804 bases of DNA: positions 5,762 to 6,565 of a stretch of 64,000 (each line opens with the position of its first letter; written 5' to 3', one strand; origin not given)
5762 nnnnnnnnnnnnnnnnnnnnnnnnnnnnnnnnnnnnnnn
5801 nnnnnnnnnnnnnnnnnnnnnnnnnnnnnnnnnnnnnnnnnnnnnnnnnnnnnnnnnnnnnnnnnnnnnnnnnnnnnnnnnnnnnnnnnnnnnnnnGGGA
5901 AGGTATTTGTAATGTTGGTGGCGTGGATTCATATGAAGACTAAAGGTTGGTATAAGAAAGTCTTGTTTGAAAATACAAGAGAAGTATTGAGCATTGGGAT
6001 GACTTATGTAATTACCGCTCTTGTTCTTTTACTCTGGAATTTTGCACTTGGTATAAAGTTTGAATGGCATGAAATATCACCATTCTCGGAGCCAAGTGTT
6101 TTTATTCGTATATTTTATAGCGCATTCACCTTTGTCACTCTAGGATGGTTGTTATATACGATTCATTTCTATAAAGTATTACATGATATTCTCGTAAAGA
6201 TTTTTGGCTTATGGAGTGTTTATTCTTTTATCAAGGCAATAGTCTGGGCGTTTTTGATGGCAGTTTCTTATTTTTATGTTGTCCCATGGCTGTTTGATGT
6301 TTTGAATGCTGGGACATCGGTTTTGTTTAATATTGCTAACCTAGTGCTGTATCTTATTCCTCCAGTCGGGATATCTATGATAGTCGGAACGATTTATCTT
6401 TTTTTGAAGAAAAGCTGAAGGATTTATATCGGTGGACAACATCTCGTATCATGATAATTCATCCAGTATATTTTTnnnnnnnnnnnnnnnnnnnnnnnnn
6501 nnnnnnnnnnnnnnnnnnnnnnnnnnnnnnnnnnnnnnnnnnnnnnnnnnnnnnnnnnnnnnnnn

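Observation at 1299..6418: Hhe-like helicase-endonuclease fusion in an operon with a membrane thermonuclease and a membrane protein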

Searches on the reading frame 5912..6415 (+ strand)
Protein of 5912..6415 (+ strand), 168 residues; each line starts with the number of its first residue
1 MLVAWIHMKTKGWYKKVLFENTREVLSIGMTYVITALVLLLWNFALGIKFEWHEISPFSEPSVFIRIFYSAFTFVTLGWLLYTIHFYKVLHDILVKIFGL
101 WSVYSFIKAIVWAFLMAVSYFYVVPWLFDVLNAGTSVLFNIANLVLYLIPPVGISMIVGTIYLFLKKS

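Call 5: search_protein_families(library=pfam, proteins=[window:5912-6415:+], max_evalue=0.01)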
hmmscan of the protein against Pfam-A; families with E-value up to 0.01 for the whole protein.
window:5912-6415:+ (168 aa): 0 families

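Call 6: search_protein_families(library=padloc, proteins=[window:5912-6415:+], max_evalue=0.01)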
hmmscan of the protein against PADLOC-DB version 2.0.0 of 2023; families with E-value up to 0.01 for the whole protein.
window:5912-6415:+ (168 aa): 0 families

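Call 21: find_homologous_proteins(query=window:5912-6415:+, max_evalue=0.001)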
Query window:5912-6415:+ (168 aa): 103 proteins with E <= 0.001 among 197 candidates.
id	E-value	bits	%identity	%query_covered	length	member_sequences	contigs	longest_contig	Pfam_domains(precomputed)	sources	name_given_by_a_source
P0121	6.9e-97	340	100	96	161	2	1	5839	-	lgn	-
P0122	1.2e-65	239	70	96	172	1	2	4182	-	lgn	-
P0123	2.7e-65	238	70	87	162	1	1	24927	-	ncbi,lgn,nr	ncbi:MAG: hypothetical protein PHI66_03875 [Candidatus Pacebacteria bacterium]|nr:hypothetical prote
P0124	4.5e-65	237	69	93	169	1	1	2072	-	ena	-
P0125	6.3e-65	236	67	96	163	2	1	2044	-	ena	-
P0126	9.1e-65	236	66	97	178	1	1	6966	-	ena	-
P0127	1.2e-64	235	65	96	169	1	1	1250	-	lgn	-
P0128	1.6e-64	235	66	96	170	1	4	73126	-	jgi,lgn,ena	jgi:hypothetical protein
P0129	2.2e-64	235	65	96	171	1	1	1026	-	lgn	-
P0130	2.8e-64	234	68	95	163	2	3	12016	-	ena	-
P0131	3.0e-64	234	68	96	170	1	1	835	-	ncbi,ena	-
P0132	3.5e-64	234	63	96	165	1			-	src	-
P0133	4.0e-64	234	65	96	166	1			-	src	-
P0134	4.0e-64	234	66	96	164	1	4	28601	-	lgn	-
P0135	4.7e-64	234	67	95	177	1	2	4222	-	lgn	-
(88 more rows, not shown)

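Call 24: find_related_loci(query=A3, collection=metagenome_contigs, flank=8000)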
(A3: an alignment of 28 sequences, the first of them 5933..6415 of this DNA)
Query A3 (161 aa) in metagenome_contigs; peptide patterns used: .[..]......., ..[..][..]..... (x = any residue, [..] = any of these).
330 stretches matched a pattern; 54 encode a relative of the query (tblastn E <= 1e-3); 54 distinct loci.
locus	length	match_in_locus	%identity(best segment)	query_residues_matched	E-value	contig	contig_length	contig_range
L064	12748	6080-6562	65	1-161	7e-70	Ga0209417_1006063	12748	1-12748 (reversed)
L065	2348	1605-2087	66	1-161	5e-71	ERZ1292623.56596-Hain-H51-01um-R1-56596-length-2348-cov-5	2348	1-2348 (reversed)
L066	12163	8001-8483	65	1-161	7e-70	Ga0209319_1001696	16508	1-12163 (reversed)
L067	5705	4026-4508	65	1-161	9e-70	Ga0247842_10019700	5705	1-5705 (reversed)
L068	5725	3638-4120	64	1-161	1e-69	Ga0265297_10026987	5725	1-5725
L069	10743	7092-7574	64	1-161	1e-69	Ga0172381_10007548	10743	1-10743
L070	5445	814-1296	65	1-161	3e-69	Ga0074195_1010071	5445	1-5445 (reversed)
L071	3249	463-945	65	1-161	8e-70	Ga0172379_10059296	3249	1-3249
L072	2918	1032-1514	64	1-161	8e-70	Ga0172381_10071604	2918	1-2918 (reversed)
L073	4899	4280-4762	63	1-161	6e-69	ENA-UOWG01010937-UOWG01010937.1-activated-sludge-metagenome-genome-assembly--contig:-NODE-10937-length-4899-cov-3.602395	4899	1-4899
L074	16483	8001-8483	65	1-161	4e-69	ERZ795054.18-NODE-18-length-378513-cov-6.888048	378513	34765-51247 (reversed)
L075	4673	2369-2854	67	1-161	8e-69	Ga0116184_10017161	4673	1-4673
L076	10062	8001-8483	64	1-161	8e-69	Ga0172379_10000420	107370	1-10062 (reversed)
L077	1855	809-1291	65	1-161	5e-71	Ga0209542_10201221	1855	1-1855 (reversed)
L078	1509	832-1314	65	1-161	9e-72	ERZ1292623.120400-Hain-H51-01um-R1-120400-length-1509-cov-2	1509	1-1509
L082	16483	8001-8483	66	1-161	3e-70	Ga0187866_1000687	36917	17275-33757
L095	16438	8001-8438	67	1-146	4e-65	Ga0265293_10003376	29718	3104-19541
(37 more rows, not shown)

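Call 27: search_protein_families(library=pfam, proteins=[L064:2517-6080:+, L082:1368-4388:+, L095:2412-5543:+, L064:1758-2501:+, L082:7417-8001:+, L064:6583-6879:+, L067:4687-5040:-, L068:4440-5255:+, L072:1687-2829:+, L082:8677-9300:+], max_evalue=0.001)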
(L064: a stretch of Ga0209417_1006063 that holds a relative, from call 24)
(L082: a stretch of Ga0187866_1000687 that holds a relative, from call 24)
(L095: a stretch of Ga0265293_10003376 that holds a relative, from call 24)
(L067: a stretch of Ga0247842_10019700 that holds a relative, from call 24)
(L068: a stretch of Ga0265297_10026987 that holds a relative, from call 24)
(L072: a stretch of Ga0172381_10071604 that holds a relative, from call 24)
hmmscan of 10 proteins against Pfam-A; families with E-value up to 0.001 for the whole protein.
L064:2517-6080:+ (1188 aa): 20 families
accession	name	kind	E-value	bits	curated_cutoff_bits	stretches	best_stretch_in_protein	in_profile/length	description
PF20698.3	PIN-TPR-GreABC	-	1.6e-22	80.7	27.8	1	894-1031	1-134/138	PIN domain associated with the TPR-GreAB-C-PIN system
PF13428.12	TPR_14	-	3.5e-17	61.6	23.5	0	231-265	7-41/44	Tetratricopeptide repeat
PF13432.12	TPR_16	-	4.4e-17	62.6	32.7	0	187-258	2-64/65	Tetratricopeptide repeat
PF07719.23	TPR_2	-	1.7e-16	59.3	27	0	226-257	2-33/34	Tetratricopeptide repeat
PF14559.12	TPR_19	-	2.4e-16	60.2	25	0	335-364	3-32/68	Tetratricopeptide repeat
PF00515.34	TPR_1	-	2.1e-14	53.1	27.8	0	226-257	2-33/34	Tetratricopeptide repeat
PF12895.13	ANAPC3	-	1.2e-12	48.3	27.2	0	603-679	2-78/82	Anaphase-promoting complex, cyclosome, subunit 3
PF13431.12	TPR_17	-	2.3e-12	46.6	24.4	0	283-309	3-29/34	Tetratricopeptide repeat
PF13424.12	TPR_12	-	6.4e-11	42.7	30.1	0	556-621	5-76/77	Tetratricopeptide repeat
PF23914.1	TPR_CcmH_CycH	-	1.6e-09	38.3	42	0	334-369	61-96/158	Cytochrome c-type biogenesis protein H TPR domain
PF13181.12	TPR_8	-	1.8e-08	34.3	25.7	0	226-257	2-33/34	Tetratricopeptide repeat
PF13174.12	TPR_6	-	3e-07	31.1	26.3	0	664-690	7-33/33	Tetratricopeptide repeat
PF13414.12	TPR_11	-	6.5e-07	29.4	26.8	0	334-360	5-31/42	TPR repeat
PF13176.12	TPR_7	-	6.9e-07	29.3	27.9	0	595-624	4-35/36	Tetratricopeptide repeat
PF24575.1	TPR_Slam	-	1.2e-06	29.3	35.2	0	584-639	41-97/104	Surface lipoprotein assembly modifier, N-terminal TPR repeats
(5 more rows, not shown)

L082:1368-4388:+ (1007 aa): 6 families
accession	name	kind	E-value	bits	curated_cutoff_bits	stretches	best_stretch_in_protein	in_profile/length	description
PF18766.7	SWI2_SNF2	-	1.3e-68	231.4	26.7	1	258-490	2-219/221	SWI2/SNF2 ATPase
PF04313.20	HSDR_N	-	8.3e-40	137.2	25.1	1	12-206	3-197/198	Type I restriction enzyme R protein N terminus (HSDR_N)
PF22679.2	T1R_D3-like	-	7.1e-35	121.2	27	1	532-665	2-158/158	Type I restriction enzyme subunit R domain 3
PF04851.21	ResIII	-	1.8e-18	67.4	22.5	1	254-424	4-162/164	Type III restriction enzyme, res subunit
PF11867.13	T1RH-like_C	-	6.4e-05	22.9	26.8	1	764-948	67-252/329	Type I restriction enzyme HindI endonuclease subunit-like, C-terminal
PF18150.6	DUF5600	-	0.00015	22.9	26.6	1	747-840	11-102/107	Domain of unknown function (DUF5600)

L095:2412-5543:+ (1044 aa): 6 families
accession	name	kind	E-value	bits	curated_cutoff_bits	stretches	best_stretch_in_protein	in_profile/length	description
PF18766.7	SWI2_SNF2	-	1.9e-74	250.5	26.7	1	270-488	2-213/221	SWI2/SNF2 ATPase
PF11867.13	T1RH-like_C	-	1.3e-41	143.5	26.8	1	710-1008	2-304/329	Type I restriction enzyme HindI endonuclease subunit-like, C-terminal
PF04313.20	HSDR_N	-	7.2e-40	137.4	25.1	1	37-211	37-196/198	Type I restriction enzyme R protein N terminus (HSDR_N)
PF22679.2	T1R_D3-like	-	1.2e-22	81.4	27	1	536-691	4-156/158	Type I restriction enzyme subunit R domain 3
PF04851.21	ResIII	-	1.2e-19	71.3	22.5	1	276-429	10-162/164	Type III restriction enzyme, res subunit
PF00270.35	DEAD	-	0.00069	19.8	26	0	298-429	23-160/167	DEAD/DEAH box helicase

L064:1758-2501:+ (248 aa): 2 families
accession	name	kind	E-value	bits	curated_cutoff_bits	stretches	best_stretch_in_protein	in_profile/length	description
PF01863.23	YgjP-like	-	9.8e-59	199.3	26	1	36-238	6-206/207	YgjP-like, metallopeptidase domain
PF10263.15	SprT-like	-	7.5e-05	23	25.6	1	157-223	18-93/108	SprT-like family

L082:7417-8001:+ (195 aa): 0 families

L064:6583-6879:+ (99 aa): 0 families

L067:4687-5040:- (117 aa): 0 families

L068:4440-5255:+ (272 aa): 0 families

L072:1687-2829:+ (381 aa): 1 family
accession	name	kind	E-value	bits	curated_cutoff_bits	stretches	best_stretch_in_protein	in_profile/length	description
PF03073.20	TspO_MBR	-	5.5e-33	114.2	24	1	10-111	48-144/145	TspO/MBR family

L082:8677-9300:+ (208 aa): 1 family
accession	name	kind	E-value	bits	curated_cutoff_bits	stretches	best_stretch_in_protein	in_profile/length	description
PF12728.13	HTH_17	-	3.7e-05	24.3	27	0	118-145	3-30/51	Helix-turn-helix domain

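Call 44: search_protein_families(library=ncbifam, proteins=[window:5933-6415:+], max_evalue=0.01)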
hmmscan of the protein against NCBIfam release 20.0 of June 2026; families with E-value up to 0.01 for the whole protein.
window:5933-6415:+ (161 aa): 0 families

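Call 46: search_protein_families(library=pfam, proteins=[window:5933-6415:+], max_evalue=10)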
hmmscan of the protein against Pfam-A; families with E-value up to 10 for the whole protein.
window:5933-6415:+ (161 aa): 0 families

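Call 57: find_related_loci(query=A3, collection=viral_contigs, flank=8000)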
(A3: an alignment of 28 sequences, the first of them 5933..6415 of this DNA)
Query A3 (161 aa) in viral_contigs; peptide patterns used: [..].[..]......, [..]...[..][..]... (x = any residue, [..] = any of these).
13 stretches matched a pattern, but none encodes a relative of the query by tblastn (E <= 1e-3).

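Call 79: search_protein_families(library=pfam, alignment_id=A4, max_evalue=0.0001)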
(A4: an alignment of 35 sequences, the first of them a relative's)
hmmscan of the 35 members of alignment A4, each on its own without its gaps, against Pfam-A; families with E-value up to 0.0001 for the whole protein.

A. member 1, L064:2517-6080:+ (1188 aa): 19 families
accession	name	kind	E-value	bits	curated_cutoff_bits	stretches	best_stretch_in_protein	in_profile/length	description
PF20698.3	PIN-TPR-GreABC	-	1.6e-22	80.7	27.8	1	894-1031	1-134/138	PIN domain associated with the TPR-GreAB-C-PIN system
PF13428.12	TPR_14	-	3.5e-17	61.6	23.5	0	231-265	7-41/44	Tetratricopeptide repeat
PF13432.12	TPR_16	-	4.4e-17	62.6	32.7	0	187-258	2-64/65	Tetratricopeptide repeat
PF07719.23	TPR_2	-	1.7e-16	59.3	27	0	226-257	2-33/34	Tetratricopeptide repeat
PF14559.12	TPR_19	-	2.4e-16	60.2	25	0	335-364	3-32/68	Tetratricopeptide repeat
PF00515.34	TPR_1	-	2.1e-14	53.1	27.8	0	226-257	2-33/34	Tetratricopeptide repeat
PF12895.13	ANAPC3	-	1.2e-12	48.3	27.2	0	603-679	2-78/82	Anaphase-promoting complex, cyclosome, subunit 3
PF13431.12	TPR_17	-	2.3e-12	46.6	24.4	0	283-309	3-29/34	Tetratricopeptide repeat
PF13424.12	TPR_12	-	6.4e-11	42.7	30.1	0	556-621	5-76/77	Tetratricopeptide repeat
PF23914.1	TPR_CcmH_CycH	-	1.6e-09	38.3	42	0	334-369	61-96/158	Cytochrome c-type biogenesis protein H TPR domain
PF13181.12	TPR_8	-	1.8e-08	34.3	25.7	0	226-257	2-33/34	Tetratricopeptide repeat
PF13174.12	TPR_6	-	3e-07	31.1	26.3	0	664-690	7-33/33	Tetratricopeptide repeat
PF13414.12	TPR_11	-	6.5e-07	29.4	26.8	0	334-360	5-31/42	TPR repeat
PF13176.12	TPR_7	-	6.9e-07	29.3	27.9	0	595-624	4-35/36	Tetratricopeptide repeat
PF24575.1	TPR_Slam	-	1.2e-06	29.3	35.2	0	584-639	41-97/104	Surface lipoprotein assembly modifier, N-terminal TPR repeats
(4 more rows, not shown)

B. families by the number of members that match (of 35 scanned): 36 families (the first 25 are shown)
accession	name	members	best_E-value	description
PF01443.25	Viral_helicase1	2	6.2e-10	Viral superfamily 1 RNA helicase core domain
PF13361.12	UvrD_C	2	3.5e-09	UvrD-like helicase C-terminal domain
PF13538.12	UvrD_C_2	2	1.9e-07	UvrD-like helicase C-terminal domain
PF10011.15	DUF2254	2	1.7e-05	Predicted membrane protein (DUF2254)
PF01420.25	Methylase_S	1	3.9e-60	Type I restriction modification DNA specificity domain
PF00580.27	UvrD-helicase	1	7e-30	UvrD/REP helicase N-terminal domain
PF13175.12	AAA_15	1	2.8e-27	AAA ATPase domain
PF20698.3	PIN-TPR-GreABC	1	1.6e-22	PIN domain associated with the TPR-GreAB-C-PIN system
PF13428.12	TPR_14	1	3.5e-17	Tetratricopeptide repeat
PF13432.12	TPR_16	1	4.4e-17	Tetratricopeptide repeat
PF13245.12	AAA_19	1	9e-17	AAA domain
PF07719.23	TPR_2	1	1.7e-16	Tetratricopeptide repeat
PF14559.12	TPR_19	1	2.4e-16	Tetratricopeptide repeat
PF13304.12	AAA_21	1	4.8e-15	AAA domain, putative AbiEii toxin, Type IV TA system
PF00515.34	TPR_1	1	2.1e-14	Tetratricopeptide repeat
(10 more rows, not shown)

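Call 92: predict_structure(alignment_id=A3)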
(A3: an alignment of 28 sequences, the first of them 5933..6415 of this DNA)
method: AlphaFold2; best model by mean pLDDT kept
length: 161 residues; sequences in the alignment: 28
mean_pLDDT: 82.9   pTM: 0.55
mean pLDDT of the five models: 82.9, 78.2, 78.0, 73.4, 73.0
residues with pLDDT >= 90: 27; 70-90: 123; 50-70: 9; < 50: 2
segments of 3 or more residues with pLDDT < 50: none
pLDDT, mean of each block of 10 residues (from residue 1): 64 70 79 81 78 81 83 90 91 91 90 88 89 88 85 81 58
secondary structure, 60 per line:
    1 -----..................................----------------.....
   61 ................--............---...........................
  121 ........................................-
elements in order: H6-39 H56-76 H79-90 H94-160

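Call 94: search_protein_representatives(alignment_id=A3)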
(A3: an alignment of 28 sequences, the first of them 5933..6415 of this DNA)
Query: 28 sequences, 165 profile positions. Proteins with E-value up to 0.001 (for the whole library): 121; up to 1e-10: 95; up to 1e-30: 31. The best 121 are listed.
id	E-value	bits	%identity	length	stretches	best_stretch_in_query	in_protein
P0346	1.0e-61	223.8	-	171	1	3-162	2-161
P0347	1.1e-50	188.0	-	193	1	4-159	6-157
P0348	1.8e-47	177.6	-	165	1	5-162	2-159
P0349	4.4e-43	163.3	-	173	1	5-154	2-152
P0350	1.2e-42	161.8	-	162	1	3-160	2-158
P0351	7.7e-41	156.0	-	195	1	2-162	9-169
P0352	2.3e-40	154.4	-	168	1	9-162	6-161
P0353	3.7e-40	153.8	-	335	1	5-161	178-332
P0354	4.8e-40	153.4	-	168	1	5-162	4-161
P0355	2.3e-39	151.1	-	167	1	5-162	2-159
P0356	1.5e-38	148.6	-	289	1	1-157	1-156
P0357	1.8e-38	148.3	-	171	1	3-162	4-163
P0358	5.5e-38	146.7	-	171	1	5-156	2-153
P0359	1.8e-37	145.0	-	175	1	5-161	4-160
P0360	3.4e-37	144.1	-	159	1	39-160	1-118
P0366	5.6e-35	136.9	-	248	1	3-160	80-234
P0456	1.6e-06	44.4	-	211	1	11-161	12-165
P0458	2.5e-05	40.4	-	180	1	6-162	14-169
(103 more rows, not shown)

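Call 95: search_protein_families(library=pfam, proteins=[P0353, P0356, P0366, P0456, P0458, P0347, P0351], max_evalue=0.01)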
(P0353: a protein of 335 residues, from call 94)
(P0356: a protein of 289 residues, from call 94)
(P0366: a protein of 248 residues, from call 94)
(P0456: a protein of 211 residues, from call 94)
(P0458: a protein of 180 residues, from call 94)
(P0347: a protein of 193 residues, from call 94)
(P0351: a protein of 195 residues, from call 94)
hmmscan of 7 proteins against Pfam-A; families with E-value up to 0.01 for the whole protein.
P0353 (335 aa): 0 families

P0356 (289 aa): 0 families

P0366 (248 aa): 0 families

P0456 (211 aa): 2 families
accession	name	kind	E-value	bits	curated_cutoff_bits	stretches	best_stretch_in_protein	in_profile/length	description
PF15461.11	BCD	-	0.00041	20.5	28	1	63-172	89-198/267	Beta-carotene 15,15'-dioxygenase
PF20990.2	DUF2207_C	-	0.0018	18.5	33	0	8-76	130-185/247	Predicted membrane protein (DUF2207) C-terminal domain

P0458 (180 aa): 0 families

P0347 (193 aa): 0 families

P0351 (195 aa): 0 families

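Call 97: fold_search(model_id=the predicted structure, library=pdb)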
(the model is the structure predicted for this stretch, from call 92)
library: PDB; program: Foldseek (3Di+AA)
matches with E <= 10: 1; with E <= 0.001: 0
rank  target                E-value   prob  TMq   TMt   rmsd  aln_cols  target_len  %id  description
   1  9ea7                  9.1e+00  0.02  0.20  0.02  16.5       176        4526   13  The Structure of ApoB100 from Human Low-Density Lipoprotein (released 2024-12-18)
